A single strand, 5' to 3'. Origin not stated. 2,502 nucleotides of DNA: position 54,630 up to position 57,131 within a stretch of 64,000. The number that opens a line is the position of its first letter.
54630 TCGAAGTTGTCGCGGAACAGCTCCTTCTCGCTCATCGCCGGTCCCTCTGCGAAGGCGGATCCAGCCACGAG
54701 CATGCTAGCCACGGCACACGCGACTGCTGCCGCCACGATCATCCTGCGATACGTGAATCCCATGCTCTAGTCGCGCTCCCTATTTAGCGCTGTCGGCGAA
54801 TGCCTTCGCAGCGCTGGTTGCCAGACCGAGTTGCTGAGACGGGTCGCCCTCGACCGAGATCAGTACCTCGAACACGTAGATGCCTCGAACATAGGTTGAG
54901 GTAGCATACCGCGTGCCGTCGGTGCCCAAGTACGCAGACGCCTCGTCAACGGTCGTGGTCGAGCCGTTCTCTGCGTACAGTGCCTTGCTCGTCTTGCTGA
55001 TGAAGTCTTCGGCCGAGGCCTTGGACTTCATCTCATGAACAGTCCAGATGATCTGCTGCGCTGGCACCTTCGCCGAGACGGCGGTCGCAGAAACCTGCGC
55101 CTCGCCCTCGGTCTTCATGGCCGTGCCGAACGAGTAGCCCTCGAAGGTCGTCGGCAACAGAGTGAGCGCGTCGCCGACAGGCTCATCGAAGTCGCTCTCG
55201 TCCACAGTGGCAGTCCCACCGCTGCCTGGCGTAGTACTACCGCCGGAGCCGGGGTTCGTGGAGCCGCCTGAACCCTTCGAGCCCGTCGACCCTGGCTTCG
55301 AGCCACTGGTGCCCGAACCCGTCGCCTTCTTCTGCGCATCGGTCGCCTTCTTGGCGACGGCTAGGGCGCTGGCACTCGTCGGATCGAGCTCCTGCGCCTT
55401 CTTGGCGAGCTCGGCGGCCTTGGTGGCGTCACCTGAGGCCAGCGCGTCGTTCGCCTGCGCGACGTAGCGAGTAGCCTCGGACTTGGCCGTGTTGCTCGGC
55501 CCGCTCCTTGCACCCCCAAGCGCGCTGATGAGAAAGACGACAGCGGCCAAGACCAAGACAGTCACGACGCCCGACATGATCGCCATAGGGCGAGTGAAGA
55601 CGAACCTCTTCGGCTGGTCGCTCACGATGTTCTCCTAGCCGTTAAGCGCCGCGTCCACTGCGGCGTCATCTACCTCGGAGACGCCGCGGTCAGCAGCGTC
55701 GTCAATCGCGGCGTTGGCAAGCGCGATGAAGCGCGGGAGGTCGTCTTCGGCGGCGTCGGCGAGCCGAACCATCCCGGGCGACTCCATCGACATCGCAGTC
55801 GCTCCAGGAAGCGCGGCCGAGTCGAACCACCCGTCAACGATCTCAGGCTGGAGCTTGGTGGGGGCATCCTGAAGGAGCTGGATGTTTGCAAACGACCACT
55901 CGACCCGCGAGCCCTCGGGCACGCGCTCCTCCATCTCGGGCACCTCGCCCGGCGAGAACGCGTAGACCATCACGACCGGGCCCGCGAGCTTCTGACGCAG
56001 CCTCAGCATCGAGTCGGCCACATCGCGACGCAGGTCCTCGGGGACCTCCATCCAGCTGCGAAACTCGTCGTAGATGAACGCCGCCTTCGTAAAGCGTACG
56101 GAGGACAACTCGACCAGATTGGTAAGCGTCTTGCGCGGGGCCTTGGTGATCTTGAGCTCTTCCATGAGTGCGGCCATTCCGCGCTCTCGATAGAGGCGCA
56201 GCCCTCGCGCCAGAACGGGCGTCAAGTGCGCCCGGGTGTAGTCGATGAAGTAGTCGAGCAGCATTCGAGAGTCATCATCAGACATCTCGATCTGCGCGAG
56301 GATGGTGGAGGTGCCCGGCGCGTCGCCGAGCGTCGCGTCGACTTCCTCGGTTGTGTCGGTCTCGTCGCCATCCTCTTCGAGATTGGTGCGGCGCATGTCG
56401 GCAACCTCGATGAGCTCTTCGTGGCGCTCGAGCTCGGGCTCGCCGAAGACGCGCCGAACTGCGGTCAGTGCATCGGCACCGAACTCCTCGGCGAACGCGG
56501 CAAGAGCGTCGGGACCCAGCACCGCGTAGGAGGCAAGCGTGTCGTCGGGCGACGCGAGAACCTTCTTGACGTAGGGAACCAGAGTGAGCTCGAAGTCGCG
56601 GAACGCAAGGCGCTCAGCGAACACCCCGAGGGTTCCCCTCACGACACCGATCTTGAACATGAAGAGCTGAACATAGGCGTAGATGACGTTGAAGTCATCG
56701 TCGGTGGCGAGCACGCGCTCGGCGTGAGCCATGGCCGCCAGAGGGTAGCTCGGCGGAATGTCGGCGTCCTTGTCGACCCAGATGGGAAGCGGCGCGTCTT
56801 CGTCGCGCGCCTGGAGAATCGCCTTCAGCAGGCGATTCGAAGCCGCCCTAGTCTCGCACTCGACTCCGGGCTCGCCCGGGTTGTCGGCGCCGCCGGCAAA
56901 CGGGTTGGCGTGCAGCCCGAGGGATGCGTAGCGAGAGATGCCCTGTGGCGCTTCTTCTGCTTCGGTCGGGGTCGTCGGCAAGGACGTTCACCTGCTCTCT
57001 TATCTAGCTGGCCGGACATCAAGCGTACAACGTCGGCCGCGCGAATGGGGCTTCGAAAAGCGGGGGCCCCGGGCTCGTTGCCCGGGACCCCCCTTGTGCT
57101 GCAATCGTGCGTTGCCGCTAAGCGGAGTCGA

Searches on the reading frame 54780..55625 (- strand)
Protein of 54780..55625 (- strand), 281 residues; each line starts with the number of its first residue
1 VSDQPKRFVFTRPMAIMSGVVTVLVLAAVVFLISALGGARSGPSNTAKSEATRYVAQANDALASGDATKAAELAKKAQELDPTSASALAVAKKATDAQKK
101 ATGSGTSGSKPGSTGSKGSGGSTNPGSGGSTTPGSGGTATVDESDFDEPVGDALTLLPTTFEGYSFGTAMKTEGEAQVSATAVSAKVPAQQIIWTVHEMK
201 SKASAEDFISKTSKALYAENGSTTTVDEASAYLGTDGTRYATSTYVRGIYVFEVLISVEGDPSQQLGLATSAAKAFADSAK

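Call 4: search_protein_families(library=pfam, proteins=[window:54780-55625:-], max_evalue=1)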
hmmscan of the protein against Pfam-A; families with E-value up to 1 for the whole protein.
window:54780-55625:- (281 aa): 3 families
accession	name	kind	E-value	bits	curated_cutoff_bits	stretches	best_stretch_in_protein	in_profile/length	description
PF07219.19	HemY_N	-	4.7e-05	23.9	31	1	15-97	23-105/107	HemY protein N-terminus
PF07719.23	TPR_2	-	0.018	15.6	27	1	54-83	4-33/34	Tetratricopeptide repeat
PF08590.15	DUF1771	-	0.05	14.4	28.7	1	50-81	14-45/64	Domain of unknown function (DUF1771)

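Call 10: search_protein_families(library=ncbifam, proteins=[window:54780-55625:-], max_evalue=0.1)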
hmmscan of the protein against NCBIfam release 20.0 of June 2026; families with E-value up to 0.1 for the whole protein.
window:54780-55625:- (281 aa): 2 families
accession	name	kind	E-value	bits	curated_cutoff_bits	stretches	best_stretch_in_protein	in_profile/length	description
NF051431.1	Rv0361_Cterm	subfamily_domain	0.0017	18.5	37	1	17-98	6-86/140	Rv0361 family membrane protein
NF052420.1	translocon_SseD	equivalog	0.011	15.8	130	1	16-102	46-128/152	type III secretion system translocon protein SseD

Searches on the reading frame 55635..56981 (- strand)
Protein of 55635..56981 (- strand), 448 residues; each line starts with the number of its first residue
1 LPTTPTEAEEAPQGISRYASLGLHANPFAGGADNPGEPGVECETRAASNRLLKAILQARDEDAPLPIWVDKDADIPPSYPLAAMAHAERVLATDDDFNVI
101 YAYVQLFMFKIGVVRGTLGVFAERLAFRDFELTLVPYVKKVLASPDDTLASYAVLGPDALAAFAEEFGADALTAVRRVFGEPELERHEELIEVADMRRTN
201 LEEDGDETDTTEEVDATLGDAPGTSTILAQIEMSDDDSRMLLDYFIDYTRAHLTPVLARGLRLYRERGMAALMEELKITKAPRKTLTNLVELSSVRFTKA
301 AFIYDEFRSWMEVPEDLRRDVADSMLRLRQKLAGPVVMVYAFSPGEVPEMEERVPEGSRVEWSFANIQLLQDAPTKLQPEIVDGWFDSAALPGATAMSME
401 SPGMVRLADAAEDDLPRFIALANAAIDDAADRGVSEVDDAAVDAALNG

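Call 4: search_protein_families(library=pfam, proteins=[window:55635-56981:-], max_evalue=1)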
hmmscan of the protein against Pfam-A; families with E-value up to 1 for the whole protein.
window:55635-56981:- (448 aa): 0 families

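Call 10: search_protein_families(library=ncbifam, proteins=[window:55635-56981:-], max_evalue=0.1)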
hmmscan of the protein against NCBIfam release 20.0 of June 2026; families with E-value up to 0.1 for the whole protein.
window:55635-56981:- (448 aa): 0 families

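Call 91: search_solved_structures(query=A5, max_evalue=1)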
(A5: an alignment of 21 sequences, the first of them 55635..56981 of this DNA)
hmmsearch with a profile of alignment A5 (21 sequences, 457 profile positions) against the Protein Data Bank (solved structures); distinct sequences matched with E-value up to 1: 0.

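Call 92: search_protein_families(library=pfam, alignment_id=A5, max_evalue=0.1)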
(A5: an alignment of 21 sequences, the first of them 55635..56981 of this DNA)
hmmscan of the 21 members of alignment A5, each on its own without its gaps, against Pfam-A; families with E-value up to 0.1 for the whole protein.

A. member 1, window:55635-56981:- (448 aa): 0 families

B. families by the number of members that match (of 21 scanned): 2 families
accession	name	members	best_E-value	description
PF16844.10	DIMCO_N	1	0.0059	Dinitrogenase iron-molybdenum cofactor, N-terminal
PF22608.2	DNAX_ATPase_lid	1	0.077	DNA polymerase III clamp loader subunit, ATPase lid domain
